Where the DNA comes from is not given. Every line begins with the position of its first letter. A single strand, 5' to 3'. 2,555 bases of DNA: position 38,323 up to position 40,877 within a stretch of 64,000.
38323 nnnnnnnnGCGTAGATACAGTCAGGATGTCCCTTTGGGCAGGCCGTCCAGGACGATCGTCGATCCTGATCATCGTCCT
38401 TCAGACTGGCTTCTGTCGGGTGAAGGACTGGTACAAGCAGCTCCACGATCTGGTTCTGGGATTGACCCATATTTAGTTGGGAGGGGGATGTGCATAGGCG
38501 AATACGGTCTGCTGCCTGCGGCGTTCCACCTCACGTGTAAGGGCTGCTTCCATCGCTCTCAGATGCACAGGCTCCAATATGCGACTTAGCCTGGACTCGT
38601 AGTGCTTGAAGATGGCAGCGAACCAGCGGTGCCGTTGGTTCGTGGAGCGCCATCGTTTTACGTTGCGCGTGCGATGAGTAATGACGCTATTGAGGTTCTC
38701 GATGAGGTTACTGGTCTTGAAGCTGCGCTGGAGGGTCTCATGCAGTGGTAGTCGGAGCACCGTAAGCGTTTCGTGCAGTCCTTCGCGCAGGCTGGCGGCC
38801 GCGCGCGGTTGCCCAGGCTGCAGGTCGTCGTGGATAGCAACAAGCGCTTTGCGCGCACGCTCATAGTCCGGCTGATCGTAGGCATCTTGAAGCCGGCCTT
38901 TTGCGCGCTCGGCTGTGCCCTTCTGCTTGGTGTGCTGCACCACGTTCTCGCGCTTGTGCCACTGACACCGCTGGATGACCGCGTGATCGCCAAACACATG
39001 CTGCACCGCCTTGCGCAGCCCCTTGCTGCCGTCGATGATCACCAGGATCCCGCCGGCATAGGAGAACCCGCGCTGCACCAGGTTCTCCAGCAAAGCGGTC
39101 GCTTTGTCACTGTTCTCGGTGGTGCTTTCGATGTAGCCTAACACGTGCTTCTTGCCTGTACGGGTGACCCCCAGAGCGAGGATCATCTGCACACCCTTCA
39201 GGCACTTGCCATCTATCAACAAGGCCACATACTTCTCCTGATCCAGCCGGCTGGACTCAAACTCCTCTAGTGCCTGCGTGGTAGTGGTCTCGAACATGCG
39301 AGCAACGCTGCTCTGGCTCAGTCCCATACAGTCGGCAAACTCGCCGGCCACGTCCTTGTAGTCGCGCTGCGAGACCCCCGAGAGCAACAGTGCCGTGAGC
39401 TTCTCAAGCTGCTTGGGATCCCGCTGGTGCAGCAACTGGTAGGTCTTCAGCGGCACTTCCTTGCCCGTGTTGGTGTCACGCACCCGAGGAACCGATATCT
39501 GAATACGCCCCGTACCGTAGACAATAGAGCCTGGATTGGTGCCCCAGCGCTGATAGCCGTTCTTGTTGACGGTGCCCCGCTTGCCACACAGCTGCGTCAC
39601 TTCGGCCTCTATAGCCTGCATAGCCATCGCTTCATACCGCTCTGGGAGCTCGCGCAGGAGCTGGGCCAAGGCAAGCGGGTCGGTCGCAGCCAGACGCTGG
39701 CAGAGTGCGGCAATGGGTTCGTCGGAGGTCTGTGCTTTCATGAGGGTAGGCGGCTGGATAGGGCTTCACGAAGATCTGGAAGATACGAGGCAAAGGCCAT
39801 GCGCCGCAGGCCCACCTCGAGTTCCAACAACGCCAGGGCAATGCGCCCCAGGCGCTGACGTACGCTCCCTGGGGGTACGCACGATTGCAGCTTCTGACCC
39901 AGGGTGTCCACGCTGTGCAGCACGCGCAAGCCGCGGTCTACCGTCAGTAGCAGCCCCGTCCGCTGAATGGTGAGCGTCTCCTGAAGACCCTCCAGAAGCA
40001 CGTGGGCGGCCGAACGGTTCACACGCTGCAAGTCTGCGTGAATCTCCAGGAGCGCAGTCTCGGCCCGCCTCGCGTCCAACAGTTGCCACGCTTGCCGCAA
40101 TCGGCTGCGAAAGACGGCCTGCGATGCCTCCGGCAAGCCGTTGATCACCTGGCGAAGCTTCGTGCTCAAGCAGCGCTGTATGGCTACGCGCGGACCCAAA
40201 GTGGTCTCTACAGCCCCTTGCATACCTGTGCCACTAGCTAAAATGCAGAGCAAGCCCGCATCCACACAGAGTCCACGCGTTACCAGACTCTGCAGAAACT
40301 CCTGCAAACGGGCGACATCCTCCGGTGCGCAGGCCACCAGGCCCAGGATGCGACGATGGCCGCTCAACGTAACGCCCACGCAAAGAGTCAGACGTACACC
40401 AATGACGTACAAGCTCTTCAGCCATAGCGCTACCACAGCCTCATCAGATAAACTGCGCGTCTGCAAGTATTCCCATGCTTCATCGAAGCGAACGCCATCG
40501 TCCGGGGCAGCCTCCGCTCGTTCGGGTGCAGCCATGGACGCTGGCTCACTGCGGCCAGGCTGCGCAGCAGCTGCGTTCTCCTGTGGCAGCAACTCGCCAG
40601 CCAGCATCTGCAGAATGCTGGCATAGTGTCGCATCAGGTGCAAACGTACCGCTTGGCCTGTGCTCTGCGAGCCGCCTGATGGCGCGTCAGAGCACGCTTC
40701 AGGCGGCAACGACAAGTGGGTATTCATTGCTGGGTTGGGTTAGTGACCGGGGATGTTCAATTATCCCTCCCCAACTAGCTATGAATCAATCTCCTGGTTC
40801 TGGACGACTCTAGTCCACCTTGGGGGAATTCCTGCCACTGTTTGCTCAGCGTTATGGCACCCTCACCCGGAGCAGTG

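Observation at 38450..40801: IS256-like element encoding a catalytic transposase plus an upstream DDE-less paralog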

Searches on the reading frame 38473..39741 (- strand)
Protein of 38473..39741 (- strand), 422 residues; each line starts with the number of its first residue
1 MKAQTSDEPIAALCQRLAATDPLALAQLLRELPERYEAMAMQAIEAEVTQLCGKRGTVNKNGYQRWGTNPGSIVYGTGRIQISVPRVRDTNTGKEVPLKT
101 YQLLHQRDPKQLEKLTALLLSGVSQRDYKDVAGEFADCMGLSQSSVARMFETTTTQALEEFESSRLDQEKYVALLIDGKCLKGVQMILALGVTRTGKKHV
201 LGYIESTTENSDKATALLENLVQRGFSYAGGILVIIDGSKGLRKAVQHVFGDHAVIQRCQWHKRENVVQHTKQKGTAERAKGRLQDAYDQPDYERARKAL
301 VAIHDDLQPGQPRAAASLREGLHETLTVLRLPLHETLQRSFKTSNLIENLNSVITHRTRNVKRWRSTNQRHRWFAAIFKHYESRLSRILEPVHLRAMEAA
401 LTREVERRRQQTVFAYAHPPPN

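Call 4: search_protein_families(library=pfam, proteins=[window:38473-39741:-], max_evalue=1)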
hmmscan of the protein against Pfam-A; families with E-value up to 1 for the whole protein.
window:38473-39741:- (422 aa): 2 families
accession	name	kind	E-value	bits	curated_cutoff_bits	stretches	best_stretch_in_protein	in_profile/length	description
PF00872.24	Transposase_mut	-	7.9e-40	137.3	21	1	36-380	30-371/379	Transposase, Mutator family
PF10551.15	MULE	-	0.0019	19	27.6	1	184-262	15-95/99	MULE transposase domain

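Call 6: search_protein_families(library=ncbifam, proteins=[window:38473-39741:-], max_evalue=1)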
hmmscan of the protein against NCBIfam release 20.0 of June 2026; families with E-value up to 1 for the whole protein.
window:38473-39741:- (422 aa): 4 families
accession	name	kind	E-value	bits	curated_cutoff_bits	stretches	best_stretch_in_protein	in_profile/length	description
NF033543.2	transpos_IS256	equivalog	4e-65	220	150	1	59-379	14-336/338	IS256 family transposase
NF041731.2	transpos_ISH6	equivalog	7.4e-20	71.1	240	1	5-364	10-387/414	ISH6 family transposase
NF033544.1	transpos_IS1249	exception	1.1e-08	34.7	300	1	166-275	88-185/382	IS1249 family transposase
NF048019.1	IS256_Zn_var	equivalog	6.2e-06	25.7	150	1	129-275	49-181/304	IS256 family transposase, variant Zn-binding type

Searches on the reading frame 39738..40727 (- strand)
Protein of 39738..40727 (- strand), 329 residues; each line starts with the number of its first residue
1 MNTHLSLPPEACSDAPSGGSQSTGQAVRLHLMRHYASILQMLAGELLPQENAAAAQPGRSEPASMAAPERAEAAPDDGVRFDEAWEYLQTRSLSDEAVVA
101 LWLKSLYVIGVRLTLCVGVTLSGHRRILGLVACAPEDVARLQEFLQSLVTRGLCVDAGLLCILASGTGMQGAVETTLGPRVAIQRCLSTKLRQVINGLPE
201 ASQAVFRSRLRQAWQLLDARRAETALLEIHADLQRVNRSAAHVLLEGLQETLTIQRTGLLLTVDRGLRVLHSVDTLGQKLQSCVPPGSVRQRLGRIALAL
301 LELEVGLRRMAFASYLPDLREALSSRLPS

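Call 4: search_protein_families(library=pfam, proteins=[window:39738-40727:-], max_evalue=1)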
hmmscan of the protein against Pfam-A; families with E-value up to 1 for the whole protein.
window:39738-40727:- (329 aa): 1 family
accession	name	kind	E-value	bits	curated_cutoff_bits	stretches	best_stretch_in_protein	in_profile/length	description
PF00872.24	Transposase_mut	-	3.2e-11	43.2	21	1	108-253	178-320/379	Transposase, Mutator family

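Call 6: search_protein_families(library=ncbifam, proteins=[window:39738-40727:-], max_evalue=1)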
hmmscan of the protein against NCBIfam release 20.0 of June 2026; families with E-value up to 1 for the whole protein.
window:39738-40727:- (329 aa): 3 families
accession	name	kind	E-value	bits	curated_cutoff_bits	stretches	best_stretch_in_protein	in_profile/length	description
NF033543.2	transpos_IS256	equivalog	2.2e-21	76.2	150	1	81-254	105-286/338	IS256 family transposase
NF005120.0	PRK06553.1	equivalog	0.17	11.1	273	1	165-251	41-124/308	lipid A biosynthesis lauroyl acyltransferase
NF033544.1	transpos_IS1249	exception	0.27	10.3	300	1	85-194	80-177/382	IS1249 family transposase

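Call 12: find_homologous_proteins(query=window:39741-40727:-, max_evalue=0.001)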
Query window:39741-40727:- (329 aa): 8 proteins with E <= 0.001 among 8000 candidates.
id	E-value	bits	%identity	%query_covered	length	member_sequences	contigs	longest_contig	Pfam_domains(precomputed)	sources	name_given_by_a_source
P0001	3.0e-200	682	97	100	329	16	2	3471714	PF00872.25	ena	-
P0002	1.2e-160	552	98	81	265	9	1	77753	PF00872.25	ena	-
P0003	8.0e-96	339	55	98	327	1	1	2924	PF00872.25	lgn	-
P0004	1.6e-63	233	51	74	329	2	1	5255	PF00872.25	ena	-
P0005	1.7e-63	233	43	97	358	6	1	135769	PF00872.25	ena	-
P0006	2.7e-48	183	41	73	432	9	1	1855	PF00872.25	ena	-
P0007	1.1e-36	145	36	74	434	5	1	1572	PF00872.25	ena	-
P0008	7.5e-23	99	39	55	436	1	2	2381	PF00872.25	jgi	jgi:putative transposase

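Call 62: find_encoding_contigs(protein=P0006, flank=2500, max_places=4)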
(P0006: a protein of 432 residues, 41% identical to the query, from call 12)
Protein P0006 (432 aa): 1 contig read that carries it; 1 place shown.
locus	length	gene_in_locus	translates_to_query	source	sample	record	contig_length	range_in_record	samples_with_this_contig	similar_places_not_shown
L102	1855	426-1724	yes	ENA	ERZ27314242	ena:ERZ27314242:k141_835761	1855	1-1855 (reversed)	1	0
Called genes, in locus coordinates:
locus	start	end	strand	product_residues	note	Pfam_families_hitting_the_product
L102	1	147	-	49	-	?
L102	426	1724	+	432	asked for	PF00872:Transposase_mut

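Call 78: search_dna_similar(query=window:39741-40727:-, collection=plasmids, mode=protein, max_rows=10)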
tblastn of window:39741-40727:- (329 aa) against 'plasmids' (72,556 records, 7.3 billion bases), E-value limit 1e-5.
Records with a match: 66; places in all: 108; records where one place covers at least 80% of the query: 0.
Best place of each record, by identity: <60% 66.
By first word of the organism name: Bradyrhizobium 30; Burkholderia 7; Streptomyces 6; Mycobacterium 4; Mesorhizobium 3; Rhodococcus 2; Acidithiobacillus 2; Pseudonocardia 2; Sulfobacillus 1; Croceicoccus 1; and 8 more.
By predicted mobility (MOB-suite, as given by PLSDB): conjugative 30; mobilizable 20; non-mobilizable 16.
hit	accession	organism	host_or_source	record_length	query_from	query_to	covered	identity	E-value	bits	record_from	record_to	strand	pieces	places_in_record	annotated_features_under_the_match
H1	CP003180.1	Sulfobacillus acidophilus DSM 10332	coal spoil heap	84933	87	325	73%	34.6%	2e-25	114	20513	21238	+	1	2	transposase mutator type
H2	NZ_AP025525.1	Mycobacterium sp. 20KCMC460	Homo sapiens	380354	82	323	74%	30.1%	6e-8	62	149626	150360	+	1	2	none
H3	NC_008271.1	Rhodococcus jostii RHA1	-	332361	88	323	72%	30.2%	1e-9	67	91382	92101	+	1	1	none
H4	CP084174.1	Acidithiobacillus ferrooxidans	cell culture,River sediment polluted by ...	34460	81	325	74%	29.1%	3e-18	93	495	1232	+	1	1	none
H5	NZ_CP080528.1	Mesorhizobium sp. AR07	Oxytropis sp.,Cell culture,root nodule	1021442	83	323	73%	29.6%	1e-15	85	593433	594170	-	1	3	record has no annotation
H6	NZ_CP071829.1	Burkholderia anthina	pure culture,RoundUp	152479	78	329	77%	28.2%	5e-17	89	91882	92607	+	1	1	IS256 family transposase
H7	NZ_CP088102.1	Bradyrhizobium barranii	cell culture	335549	113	327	65%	32.3%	2e-16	87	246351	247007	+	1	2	IS256 family transposase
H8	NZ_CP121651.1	Bradyrhizobium sp. CB82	Stylosanthes guianensis,cell culture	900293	113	326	65%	32.4%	1e-16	88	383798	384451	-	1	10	IS256 family transposase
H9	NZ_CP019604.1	Croceicoccus marinus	-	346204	92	323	71%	29.8%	8e-20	97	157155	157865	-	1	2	IS256 family transposase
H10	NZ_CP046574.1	Rhodococcus sp. WAY2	cell culture,bacterial consortium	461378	92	327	72%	29.2%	6e-9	65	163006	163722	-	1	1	IS256 family transposase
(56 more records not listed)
